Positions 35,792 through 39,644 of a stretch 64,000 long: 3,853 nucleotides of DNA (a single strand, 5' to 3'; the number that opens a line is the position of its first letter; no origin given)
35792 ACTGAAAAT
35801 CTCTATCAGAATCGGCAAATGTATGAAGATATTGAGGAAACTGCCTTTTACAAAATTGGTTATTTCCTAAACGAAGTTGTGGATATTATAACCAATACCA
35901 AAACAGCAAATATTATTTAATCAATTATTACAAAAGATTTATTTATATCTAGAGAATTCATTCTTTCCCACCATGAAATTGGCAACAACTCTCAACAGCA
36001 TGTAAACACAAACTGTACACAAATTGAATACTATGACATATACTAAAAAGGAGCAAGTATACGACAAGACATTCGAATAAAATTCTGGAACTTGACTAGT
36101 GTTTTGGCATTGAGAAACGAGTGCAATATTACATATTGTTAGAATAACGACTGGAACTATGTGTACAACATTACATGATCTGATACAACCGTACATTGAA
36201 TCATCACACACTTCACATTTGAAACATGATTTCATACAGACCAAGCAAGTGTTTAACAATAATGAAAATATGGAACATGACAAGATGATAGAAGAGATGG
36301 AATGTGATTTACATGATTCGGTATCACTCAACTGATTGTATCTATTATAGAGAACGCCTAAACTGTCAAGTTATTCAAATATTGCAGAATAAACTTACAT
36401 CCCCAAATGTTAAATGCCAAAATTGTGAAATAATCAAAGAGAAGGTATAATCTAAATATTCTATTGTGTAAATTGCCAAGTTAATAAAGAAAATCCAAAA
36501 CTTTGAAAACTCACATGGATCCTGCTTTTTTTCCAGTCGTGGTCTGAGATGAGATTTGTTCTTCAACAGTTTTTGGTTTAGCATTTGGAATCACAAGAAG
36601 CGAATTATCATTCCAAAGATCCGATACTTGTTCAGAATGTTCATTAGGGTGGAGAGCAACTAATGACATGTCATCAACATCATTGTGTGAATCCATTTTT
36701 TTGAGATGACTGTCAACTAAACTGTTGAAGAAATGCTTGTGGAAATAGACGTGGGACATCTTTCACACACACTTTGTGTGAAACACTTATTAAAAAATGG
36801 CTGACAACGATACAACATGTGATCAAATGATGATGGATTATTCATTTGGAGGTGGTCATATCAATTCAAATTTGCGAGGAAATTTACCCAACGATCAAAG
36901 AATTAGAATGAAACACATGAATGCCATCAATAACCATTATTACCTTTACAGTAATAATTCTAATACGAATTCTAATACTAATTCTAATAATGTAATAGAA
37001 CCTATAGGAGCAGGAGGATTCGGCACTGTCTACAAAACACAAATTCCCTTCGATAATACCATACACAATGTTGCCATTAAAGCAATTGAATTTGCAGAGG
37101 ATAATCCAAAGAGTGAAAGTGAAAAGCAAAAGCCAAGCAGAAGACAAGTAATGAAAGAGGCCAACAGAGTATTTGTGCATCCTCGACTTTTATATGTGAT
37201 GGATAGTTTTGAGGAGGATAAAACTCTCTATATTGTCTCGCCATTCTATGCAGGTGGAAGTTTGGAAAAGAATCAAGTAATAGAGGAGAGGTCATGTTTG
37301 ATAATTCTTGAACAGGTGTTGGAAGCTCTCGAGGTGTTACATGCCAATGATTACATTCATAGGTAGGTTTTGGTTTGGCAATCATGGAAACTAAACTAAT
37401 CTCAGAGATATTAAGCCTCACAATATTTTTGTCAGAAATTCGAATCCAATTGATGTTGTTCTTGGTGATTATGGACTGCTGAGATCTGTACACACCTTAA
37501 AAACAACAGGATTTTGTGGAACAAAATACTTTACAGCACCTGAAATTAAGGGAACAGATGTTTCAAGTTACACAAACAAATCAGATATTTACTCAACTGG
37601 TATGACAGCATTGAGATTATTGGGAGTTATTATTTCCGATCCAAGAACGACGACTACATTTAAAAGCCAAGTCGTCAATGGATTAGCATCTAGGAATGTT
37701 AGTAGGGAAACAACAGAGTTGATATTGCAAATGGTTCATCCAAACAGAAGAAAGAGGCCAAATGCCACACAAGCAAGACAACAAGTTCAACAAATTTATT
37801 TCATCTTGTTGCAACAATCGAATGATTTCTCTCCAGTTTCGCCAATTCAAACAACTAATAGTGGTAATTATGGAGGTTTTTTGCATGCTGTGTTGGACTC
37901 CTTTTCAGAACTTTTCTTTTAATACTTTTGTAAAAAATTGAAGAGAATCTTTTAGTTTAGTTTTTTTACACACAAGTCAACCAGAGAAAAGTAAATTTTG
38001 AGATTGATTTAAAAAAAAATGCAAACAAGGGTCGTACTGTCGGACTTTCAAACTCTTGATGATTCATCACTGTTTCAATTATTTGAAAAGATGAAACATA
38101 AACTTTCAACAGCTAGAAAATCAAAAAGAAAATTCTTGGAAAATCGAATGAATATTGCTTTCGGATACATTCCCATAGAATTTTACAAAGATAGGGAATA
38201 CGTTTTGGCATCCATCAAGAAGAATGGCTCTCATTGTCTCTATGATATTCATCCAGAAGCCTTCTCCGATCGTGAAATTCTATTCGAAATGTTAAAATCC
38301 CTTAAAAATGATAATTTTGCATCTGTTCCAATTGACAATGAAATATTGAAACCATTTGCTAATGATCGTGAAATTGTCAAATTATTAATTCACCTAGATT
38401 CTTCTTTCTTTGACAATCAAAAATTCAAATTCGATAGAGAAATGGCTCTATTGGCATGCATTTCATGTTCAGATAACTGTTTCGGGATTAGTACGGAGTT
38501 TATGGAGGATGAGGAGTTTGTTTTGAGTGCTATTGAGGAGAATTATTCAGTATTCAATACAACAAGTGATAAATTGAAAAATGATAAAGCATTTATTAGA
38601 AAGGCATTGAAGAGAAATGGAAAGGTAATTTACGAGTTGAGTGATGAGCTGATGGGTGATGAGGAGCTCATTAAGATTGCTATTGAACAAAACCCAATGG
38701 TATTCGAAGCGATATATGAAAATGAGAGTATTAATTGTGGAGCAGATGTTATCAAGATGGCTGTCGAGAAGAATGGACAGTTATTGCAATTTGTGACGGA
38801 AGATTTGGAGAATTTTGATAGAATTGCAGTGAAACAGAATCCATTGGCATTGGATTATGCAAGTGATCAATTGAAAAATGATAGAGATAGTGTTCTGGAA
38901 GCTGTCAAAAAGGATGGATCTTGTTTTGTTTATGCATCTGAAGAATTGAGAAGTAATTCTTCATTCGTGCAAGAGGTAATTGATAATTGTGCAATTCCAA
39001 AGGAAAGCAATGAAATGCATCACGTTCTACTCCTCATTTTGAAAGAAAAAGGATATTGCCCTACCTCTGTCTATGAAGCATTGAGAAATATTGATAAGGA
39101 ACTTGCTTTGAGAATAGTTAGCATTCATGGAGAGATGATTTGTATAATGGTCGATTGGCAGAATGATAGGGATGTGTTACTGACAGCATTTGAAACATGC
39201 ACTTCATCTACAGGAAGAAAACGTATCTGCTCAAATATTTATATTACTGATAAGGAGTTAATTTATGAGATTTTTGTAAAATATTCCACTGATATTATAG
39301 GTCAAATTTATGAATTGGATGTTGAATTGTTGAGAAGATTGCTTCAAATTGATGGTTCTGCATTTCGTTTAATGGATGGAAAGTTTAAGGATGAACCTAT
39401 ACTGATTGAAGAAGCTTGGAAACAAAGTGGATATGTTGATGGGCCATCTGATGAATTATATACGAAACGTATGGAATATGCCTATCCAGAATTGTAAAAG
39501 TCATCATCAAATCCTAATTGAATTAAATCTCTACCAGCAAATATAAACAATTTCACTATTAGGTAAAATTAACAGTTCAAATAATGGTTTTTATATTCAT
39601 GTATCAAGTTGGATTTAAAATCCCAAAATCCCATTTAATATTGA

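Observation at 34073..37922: Tandemly duplicated head-to-head module: Cys-rich small membrane protein (minus) + protein kinase (plus), with start codons 29-37 nt apart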

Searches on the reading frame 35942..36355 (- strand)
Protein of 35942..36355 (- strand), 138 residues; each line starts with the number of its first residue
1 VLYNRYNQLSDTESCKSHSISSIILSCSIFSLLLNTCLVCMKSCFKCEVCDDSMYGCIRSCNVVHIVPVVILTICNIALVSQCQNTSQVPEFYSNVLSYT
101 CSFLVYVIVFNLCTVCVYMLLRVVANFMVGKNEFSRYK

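Call 4: search_protein_families(library=pfam, proteins=[window:35942-36331:-], max_evalue=0.1)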
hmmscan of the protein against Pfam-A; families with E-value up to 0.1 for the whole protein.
seq(130 aa): 1 family
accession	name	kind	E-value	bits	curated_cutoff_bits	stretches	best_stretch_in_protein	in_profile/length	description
PF25147.1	Ribophorin_II_C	-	0.017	16.2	27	1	55-127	18-93/99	Ribophorin_II, C-terminal domain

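Call 45: find_related_loci(query=window:35942-36355:-, collection=metagenome_contigs, flank=5000)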
Query window:35942-36355:- (138 aa) in metagenome_contigs; peptide patterns used: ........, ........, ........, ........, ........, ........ (x = any residue, [..] = any of these).
108 stretches matched a pattern, but none encodes a relative of the query by tblastn (E <= 1e-3).

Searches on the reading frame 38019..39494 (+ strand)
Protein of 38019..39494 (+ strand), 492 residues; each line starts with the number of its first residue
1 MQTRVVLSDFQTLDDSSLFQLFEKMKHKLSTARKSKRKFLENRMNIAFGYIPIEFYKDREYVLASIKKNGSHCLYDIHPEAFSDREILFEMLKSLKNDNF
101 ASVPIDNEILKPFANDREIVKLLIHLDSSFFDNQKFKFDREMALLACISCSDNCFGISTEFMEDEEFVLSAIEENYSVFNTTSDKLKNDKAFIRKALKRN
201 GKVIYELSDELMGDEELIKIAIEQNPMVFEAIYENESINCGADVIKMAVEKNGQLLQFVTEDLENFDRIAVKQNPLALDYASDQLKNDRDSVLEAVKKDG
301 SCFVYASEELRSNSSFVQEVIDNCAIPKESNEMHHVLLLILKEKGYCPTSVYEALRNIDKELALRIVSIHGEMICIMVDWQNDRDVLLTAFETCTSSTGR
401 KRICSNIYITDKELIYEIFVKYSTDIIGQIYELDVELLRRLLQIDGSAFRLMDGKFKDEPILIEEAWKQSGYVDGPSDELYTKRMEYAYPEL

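Call 4: search_protein_families(library=pfam, proteins=[window:38019-39494:+], max_evalue=0.1)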
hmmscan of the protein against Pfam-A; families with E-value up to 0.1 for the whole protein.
seq(492 aa): 2 families
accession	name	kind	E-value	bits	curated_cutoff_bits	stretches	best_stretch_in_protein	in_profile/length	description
PF13475.11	DUF4116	-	3.5e-49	164.6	24.9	6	270-311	8-49/49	Domain of unknown function (DUF4116)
PF03197.19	FRD2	-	0.049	14.8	29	0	169-252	3-81/96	Bacteriophage FRD2 protein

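Call 11: list_cluster_members(proteins=[window:38019-39494:+, window:17814-21770:-, window:48261-50480:-, window:25679-27481:+, window:3629-4876:-, window:61932-63386:+, window:50974-52197:+, window:52209-53594:-, window:54373-55554:+, window:23455-24771:+])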
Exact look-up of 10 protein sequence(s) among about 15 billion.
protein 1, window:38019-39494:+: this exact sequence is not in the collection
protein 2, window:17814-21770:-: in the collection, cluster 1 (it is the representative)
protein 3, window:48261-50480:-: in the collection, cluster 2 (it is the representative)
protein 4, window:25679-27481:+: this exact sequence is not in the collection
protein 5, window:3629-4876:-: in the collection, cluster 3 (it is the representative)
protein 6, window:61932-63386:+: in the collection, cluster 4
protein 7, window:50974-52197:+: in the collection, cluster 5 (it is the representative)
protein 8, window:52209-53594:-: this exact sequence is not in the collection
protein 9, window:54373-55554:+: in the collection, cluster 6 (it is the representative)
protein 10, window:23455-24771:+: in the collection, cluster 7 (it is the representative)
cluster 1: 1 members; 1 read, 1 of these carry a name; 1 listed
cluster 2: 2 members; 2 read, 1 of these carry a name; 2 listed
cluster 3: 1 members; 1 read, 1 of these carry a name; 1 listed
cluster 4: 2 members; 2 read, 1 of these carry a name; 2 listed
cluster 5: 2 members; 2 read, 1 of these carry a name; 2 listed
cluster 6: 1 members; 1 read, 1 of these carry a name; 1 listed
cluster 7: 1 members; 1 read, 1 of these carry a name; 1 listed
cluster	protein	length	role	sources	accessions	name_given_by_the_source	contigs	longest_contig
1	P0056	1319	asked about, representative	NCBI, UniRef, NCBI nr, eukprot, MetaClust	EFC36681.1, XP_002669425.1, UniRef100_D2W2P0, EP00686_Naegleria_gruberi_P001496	predicted protein [Naegleria gruberi] | Predicted protein n=1 Tax=Naegleria gruberi TaxID=5762 RepID=D2W2P0_NAEGR | uncharacterized protein NAEGRDRAFT_59949 [Naegleria gruberi]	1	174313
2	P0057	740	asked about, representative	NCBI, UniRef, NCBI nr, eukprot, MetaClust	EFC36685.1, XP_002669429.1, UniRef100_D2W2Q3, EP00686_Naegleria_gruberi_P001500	hypothetical protein NAEGRDRAFT_59952 [Naegleria gruberi] | Uncharacterized protein n=1 Tax=Naegleria gruberi TaxID=5762 RepID=D2W2Q3_NAEGR | uncharacterized protein NAEGRDRAFT_59952 [Naegleria gruberi]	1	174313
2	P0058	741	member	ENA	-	-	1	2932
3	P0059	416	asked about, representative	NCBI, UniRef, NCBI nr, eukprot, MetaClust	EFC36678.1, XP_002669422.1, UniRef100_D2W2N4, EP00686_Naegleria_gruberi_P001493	predicted protein [Naegleria gruberi] | Predicted protein n=1 Tax=Naegleria gruberi TaxID=5762 RepID=D2W2N4_NAEGR | uncharacterized protein NAEGRDRAFT_75651 [Naegleria gruberi]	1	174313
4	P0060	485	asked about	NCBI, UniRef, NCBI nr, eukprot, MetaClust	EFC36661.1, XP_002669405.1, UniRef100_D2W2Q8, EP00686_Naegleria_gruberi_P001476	predicted protein [Naegleria gruberi] | Predicted protein n=1 Tax=Naegleria gruberi TaxID=5762 RepID=D2W2Q8_NAEGR | uncharacterized protein NAEGRDRAFT_75675 [Naegleria gruberi]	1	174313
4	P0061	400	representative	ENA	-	-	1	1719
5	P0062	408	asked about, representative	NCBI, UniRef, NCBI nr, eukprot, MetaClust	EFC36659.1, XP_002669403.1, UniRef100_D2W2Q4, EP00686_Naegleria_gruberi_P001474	predicted protein [Naegleria gruberi] | Predicted protein n=1 Tax=Naegleria gruberi TaxID=5762 RepID=D2W2Q4_NAEGR | uncharacterized protein NAEGRDRAFT_54243 [Naegleria gruberi]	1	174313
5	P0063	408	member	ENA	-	-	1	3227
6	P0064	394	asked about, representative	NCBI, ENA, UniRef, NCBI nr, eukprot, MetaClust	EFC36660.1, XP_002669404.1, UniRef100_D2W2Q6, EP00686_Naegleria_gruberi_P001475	predicted protein [Naegleria gruberi] | Predicted protein n=1 Tax=Naegleria gruberi TaxID=5762 RepID=D2W2Q6_NAEGR | uncharacterized protein NAEGRDRAFT_59953 [Naegleria gruberi]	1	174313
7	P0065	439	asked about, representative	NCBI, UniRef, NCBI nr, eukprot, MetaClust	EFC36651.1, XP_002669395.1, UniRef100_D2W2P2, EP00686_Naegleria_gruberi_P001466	hypothetical protein NAEGRDRAFT_59950 [Naegleria gruberi] | Serine aminopeptidase S33 domain-containing protein n=1 Tax=Naegleria gruberi TaxID=5762 ... | uncharacterized protein NAEGRDRAFT_59950 [Naegleria gruberi]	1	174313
